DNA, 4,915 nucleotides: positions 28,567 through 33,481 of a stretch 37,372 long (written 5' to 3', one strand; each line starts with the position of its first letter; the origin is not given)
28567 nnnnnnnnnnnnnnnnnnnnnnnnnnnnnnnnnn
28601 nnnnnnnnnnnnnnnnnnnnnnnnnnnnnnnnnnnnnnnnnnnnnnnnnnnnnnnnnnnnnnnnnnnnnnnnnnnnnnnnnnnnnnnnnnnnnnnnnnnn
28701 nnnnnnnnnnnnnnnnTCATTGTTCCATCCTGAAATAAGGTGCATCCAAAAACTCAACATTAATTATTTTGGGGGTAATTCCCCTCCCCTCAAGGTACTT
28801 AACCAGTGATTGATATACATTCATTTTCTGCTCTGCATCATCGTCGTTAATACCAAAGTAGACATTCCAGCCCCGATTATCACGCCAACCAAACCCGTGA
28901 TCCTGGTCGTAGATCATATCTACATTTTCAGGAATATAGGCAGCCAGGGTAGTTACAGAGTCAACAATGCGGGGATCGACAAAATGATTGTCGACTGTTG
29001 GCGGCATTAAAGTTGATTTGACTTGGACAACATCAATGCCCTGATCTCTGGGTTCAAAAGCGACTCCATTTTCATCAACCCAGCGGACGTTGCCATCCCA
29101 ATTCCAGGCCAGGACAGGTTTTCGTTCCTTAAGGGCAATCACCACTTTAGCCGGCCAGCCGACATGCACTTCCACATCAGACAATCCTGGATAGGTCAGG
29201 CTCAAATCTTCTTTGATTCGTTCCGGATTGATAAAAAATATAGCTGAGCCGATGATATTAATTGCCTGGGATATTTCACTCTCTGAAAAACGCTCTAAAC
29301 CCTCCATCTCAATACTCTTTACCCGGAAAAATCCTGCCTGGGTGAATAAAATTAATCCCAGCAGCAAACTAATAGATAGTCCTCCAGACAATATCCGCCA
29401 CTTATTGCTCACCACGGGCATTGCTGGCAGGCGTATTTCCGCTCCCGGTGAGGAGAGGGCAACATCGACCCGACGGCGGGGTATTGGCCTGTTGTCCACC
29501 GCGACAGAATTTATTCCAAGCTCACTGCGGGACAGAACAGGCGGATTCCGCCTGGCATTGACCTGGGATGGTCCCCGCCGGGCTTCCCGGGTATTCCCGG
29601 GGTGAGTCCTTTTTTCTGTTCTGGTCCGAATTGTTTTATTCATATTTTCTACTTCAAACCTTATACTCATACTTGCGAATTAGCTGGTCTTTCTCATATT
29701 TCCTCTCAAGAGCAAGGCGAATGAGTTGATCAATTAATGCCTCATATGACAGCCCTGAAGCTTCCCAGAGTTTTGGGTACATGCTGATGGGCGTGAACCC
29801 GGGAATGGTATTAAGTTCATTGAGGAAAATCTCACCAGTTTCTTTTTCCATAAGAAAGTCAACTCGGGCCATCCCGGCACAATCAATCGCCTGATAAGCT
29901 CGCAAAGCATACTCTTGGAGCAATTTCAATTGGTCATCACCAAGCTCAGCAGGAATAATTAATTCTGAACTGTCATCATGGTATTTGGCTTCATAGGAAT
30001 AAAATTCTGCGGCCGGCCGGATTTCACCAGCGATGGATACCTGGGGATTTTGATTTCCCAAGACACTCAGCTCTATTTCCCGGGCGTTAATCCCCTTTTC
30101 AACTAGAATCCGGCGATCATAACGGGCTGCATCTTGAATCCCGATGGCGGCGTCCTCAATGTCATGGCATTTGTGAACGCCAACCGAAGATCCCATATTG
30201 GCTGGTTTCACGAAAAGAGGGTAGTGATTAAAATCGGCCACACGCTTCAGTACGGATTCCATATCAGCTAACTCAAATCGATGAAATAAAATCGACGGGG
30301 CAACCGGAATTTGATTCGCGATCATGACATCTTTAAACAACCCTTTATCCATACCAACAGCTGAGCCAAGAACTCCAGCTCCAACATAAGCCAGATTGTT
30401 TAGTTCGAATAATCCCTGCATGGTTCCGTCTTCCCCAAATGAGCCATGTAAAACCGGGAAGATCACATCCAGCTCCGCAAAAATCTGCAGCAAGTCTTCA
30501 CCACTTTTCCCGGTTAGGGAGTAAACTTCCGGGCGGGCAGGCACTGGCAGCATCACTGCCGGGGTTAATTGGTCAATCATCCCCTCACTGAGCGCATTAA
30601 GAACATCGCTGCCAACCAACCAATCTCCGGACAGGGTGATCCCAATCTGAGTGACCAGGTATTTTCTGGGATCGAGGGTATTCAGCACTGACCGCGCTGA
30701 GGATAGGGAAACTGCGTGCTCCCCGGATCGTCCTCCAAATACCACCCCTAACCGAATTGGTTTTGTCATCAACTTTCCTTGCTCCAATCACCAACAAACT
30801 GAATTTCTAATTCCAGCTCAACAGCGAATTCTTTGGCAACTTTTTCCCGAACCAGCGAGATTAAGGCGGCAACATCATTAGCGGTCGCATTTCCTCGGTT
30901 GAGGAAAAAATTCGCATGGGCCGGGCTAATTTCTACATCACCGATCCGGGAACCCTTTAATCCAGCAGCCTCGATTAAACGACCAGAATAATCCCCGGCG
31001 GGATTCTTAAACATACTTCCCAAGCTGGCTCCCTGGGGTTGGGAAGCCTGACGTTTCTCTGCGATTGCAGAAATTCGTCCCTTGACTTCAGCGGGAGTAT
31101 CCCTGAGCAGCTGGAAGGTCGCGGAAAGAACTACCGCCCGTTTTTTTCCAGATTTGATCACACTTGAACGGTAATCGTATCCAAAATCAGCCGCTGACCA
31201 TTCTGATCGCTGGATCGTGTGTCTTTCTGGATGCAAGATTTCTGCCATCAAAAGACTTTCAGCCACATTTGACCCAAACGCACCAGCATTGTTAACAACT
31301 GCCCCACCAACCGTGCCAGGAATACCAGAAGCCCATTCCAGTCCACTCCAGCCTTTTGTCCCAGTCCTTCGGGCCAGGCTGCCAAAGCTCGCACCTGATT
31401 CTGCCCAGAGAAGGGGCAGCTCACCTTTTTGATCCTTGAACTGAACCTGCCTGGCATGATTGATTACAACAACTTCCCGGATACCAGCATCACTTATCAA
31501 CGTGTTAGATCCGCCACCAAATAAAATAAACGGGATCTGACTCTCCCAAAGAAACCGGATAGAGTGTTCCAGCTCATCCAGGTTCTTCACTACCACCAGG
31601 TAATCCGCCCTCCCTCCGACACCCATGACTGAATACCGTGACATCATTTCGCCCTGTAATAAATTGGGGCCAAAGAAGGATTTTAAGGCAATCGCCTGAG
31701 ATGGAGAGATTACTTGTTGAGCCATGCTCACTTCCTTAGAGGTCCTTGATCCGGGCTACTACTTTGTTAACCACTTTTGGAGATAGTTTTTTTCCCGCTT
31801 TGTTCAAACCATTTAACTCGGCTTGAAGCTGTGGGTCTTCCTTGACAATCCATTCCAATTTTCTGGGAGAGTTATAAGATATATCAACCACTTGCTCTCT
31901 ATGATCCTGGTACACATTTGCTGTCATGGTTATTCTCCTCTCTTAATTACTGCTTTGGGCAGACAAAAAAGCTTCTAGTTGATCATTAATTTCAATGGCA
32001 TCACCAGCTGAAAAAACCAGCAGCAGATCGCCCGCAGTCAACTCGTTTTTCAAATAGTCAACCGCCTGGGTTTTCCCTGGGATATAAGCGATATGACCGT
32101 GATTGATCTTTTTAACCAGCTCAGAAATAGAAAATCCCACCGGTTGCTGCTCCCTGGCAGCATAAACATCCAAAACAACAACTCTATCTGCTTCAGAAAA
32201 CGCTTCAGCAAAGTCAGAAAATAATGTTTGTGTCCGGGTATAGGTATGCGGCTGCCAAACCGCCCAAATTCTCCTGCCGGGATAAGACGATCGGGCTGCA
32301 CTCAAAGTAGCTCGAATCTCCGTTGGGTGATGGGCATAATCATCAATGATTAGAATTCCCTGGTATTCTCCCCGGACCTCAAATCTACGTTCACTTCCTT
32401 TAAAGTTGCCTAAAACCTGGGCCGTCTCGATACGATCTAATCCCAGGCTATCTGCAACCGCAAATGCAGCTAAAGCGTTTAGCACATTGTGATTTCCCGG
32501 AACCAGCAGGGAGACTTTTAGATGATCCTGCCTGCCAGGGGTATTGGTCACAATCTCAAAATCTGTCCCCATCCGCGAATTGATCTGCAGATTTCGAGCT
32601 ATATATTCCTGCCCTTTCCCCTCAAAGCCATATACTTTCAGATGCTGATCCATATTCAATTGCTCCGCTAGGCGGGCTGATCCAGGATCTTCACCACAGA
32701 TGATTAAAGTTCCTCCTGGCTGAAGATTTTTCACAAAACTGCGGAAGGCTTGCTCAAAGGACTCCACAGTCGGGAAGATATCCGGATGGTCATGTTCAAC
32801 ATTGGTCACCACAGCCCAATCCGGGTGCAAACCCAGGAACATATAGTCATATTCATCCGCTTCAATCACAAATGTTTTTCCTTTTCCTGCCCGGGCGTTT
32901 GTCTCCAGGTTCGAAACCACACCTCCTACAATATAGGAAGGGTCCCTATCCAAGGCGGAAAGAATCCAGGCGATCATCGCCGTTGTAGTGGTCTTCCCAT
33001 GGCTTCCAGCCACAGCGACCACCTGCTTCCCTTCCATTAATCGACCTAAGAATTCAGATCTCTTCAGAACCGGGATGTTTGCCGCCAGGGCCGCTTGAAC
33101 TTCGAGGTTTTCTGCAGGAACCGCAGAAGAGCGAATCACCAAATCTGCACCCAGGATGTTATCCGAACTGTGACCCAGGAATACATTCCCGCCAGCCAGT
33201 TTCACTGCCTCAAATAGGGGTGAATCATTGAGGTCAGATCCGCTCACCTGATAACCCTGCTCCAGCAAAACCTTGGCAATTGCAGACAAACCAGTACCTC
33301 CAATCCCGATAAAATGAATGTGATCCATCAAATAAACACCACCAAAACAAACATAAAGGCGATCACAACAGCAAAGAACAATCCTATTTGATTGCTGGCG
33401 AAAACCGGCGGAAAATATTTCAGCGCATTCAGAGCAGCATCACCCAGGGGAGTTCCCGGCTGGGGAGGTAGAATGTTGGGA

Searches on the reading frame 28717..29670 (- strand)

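Call 27: search_protein_families(library=pfam, proteins=[window:28717-29670:-], max_evalue=0.00001)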
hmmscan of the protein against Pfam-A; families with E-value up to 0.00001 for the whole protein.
window:28717-29670:- (317 aa): 1 family
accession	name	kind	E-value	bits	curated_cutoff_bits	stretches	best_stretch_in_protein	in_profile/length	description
PF08478.15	POTRA_1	-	1.9e-09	38.1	23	1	115-183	1-69/69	POTRA domain, FtsQ-type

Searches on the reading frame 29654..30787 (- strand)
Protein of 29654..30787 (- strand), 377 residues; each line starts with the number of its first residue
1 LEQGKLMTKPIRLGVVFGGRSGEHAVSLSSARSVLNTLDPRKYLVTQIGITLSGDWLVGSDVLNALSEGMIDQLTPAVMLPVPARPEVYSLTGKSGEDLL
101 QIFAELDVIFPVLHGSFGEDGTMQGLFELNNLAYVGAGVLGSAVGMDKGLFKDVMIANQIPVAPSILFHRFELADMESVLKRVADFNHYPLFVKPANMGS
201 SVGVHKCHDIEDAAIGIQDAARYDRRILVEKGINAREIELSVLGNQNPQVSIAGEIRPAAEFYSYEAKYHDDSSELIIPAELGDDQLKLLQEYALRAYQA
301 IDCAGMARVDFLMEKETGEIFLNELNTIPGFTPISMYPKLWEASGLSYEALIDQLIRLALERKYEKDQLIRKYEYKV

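Call 27: search_protein_families(library=pfam, proteins=[window:29654-30787:-], max_evalue=0.00001)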
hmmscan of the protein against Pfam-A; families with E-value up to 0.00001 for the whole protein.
window:29654-30787:- (377 aa): 4 families
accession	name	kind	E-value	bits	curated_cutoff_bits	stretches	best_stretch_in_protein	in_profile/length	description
PF07478.18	Dala_Dala_lig_C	-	1.3e-69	234.3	24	1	158-356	5-203/204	D-ala D-ala ligase C-terminus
PF01820.27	Dala_Dala_lig_N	-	6.3e-31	107.8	34.6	1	12-137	1-121/121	D-ala D-ala ligase N-terminus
PF02786.22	CPSase_L_D2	-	3.9e-10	40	19.8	1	147-327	1-178/211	Carbamoyl-phosphate synthase L chain, ATP binding domain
PF02222.28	ATP-grasp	-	6e-07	29.7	27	1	169-325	11-159/179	ATP-grasp domain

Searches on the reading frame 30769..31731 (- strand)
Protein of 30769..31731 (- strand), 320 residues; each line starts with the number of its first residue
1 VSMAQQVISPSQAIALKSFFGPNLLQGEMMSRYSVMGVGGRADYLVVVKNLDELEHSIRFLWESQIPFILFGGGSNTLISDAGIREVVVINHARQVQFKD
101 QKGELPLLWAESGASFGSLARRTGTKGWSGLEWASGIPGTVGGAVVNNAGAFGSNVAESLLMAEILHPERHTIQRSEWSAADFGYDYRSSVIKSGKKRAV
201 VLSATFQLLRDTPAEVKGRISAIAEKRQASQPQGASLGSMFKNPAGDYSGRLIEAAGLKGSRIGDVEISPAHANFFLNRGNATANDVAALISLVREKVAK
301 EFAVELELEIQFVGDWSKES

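Call 27: search_protein_families(library=pfam, proteins=[window:30769-31731:-], max_evalue=0.00001)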
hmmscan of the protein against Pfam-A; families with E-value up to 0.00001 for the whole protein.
window:30769-31731:- (320 aa): 2 families
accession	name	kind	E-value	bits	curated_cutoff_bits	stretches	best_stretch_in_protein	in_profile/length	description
PF02873.21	MurB_C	-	1.3e-31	109.1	27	1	215-313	1-99/99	UDP-N-acetylenolpyruvoylglucosamine reductase, C-terminal domain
PF01565.28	FAD_binding_4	-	4.1e-19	69.1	26.4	1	43-167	2-130/139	FAD binding domain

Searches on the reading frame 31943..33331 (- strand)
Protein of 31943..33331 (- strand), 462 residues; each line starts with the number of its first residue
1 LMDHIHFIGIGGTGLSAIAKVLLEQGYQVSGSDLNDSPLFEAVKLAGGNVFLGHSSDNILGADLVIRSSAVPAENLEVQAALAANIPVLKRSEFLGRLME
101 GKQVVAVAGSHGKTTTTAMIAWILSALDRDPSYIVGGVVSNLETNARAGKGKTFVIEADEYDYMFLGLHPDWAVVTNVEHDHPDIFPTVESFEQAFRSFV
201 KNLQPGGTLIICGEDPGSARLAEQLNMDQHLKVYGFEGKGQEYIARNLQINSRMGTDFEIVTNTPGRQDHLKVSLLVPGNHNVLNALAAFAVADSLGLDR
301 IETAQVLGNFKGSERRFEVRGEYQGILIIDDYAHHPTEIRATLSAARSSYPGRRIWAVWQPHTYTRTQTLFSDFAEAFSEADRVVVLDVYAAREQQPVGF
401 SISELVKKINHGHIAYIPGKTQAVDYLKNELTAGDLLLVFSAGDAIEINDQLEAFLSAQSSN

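Call 27: search_protein_families(library=pfam, proteins=[window:31943-33331:-], max_evalue=0.00001)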
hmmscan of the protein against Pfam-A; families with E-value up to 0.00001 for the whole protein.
window:31943-33331:- (462 aa): 3 families
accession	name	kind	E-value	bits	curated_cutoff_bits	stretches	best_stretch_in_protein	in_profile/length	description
PF08245.18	Mur_ligase_M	-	9.9e-28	97.9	24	1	107-293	1-200/200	Mur ligase middle domain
PF02875.26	Mur_ligase_C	-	2.5e-27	96.7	28.4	1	315-443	1-127/127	Mur ligase, glutamate ligase domain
PF01225.30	Mur_ligase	-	6.4e-24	84.6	21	1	4-102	1-94/95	Mur ligase family, catalytic domain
